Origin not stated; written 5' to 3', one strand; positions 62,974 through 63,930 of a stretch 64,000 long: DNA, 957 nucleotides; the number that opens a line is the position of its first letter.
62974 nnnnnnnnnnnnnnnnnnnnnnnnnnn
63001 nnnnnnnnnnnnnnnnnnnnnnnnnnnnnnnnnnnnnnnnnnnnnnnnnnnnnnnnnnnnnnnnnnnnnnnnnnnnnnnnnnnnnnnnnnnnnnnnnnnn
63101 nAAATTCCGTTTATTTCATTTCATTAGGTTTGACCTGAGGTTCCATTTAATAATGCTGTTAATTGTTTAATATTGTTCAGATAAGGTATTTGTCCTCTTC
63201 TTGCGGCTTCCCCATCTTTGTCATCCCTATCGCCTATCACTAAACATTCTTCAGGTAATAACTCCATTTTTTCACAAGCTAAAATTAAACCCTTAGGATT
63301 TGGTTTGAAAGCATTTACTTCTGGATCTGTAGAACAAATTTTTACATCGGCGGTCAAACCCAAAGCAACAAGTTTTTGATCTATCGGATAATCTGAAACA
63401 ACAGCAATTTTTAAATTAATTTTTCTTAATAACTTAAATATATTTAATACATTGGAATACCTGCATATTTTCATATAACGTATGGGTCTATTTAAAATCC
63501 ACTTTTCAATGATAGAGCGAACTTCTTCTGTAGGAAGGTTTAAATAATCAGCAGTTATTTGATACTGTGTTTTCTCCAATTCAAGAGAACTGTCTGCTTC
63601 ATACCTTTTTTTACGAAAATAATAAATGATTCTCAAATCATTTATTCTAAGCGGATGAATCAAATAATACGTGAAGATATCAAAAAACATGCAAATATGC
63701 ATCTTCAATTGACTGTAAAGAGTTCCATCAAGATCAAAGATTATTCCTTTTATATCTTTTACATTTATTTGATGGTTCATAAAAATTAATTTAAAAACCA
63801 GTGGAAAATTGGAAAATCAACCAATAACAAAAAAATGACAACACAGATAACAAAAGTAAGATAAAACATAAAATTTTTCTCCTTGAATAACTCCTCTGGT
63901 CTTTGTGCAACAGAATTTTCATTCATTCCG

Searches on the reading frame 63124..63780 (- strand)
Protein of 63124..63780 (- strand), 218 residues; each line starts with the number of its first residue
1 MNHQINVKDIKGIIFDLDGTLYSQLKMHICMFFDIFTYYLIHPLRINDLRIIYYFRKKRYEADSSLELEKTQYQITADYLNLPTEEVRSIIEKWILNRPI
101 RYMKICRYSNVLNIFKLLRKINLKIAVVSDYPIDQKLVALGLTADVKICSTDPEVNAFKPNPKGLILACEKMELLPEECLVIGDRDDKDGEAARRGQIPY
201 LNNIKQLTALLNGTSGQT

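Call 61: find_encoding_contigs(protein=window:63124-63780:-, flank=10000, max_places=1)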
Protein window:63124-63780:- (218 aa): no gene with exactly this product is on record in the collection.
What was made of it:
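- Tried and rejected: Extending the window's own contig failed, because there is no exact product on record (call 61).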
